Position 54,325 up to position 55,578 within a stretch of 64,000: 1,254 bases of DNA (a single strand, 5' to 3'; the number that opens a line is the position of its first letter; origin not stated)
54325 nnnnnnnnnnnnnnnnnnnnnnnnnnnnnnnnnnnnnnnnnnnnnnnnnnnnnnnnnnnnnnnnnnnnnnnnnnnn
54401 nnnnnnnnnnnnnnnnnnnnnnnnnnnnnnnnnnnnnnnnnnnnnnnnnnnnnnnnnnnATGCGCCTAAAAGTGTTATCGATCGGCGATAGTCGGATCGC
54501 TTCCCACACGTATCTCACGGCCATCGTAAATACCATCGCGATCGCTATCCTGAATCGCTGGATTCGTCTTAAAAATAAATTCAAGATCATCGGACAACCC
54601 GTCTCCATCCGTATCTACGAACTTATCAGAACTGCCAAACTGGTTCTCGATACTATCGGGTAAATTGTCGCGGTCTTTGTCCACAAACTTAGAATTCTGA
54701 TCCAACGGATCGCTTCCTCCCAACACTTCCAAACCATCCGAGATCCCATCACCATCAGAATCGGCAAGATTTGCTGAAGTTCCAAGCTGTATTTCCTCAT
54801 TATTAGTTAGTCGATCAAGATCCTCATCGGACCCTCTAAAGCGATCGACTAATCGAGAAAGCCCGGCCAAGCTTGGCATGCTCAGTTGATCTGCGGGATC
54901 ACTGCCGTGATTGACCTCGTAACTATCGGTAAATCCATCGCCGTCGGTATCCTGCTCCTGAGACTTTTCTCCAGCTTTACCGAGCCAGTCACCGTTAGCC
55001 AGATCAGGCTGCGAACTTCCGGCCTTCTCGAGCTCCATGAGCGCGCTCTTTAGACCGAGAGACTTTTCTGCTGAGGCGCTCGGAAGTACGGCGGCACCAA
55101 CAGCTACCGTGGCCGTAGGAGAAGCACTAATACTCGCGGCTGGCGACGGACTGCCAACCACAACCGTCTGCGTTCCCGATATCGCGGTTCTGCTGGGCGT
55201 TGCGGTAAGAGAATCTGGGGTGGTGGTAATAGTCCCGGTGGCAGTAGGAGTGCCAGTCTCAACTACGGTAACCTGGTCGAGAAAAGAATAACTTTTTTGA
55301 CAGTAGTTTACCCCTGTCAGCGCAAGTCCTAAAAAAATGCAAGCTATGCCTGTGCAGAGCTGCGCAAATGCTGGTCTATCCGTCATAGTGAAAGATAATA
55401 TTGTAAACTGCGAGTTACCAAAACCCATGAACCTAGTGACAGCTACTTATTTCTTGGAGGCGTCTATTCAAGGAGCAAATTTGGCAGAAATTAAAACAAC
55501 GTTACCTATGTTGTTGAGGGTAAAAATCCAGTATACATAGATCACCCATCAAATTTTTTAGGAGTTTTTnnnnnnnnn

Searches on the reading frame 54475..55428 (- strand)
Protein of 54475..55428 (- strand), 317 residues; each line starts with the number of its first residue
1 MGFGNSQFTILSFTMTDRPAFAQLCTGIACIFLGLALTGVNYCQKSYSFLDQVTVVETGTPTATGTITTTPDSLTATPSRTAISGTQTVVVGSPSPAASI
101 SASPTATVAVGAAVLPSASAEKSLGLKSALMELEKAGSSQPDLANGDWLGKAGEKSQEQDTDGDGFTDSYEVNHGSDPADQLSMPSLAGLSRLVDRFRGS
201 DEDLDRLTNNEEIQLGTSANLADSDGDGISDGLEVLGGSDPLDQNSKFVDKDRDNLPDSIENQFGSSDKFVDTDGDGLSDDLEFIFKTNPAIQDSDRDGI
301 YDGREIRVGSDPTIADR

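Call 81: search_protein_families(library=pfam, proteins=[window:54475-55428:-], max_evalue=0.001)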
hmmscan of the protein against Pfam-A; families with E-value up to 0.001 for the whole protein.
window:54475-55428:- (317 aa): 1 family
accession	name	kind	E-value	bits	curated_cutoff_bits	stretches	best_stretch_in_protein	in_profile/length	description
PF18884.5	TSP3_bac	-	1.9e-25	88.7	25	3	160-180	1-21/22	Bacterial TSP3 repeat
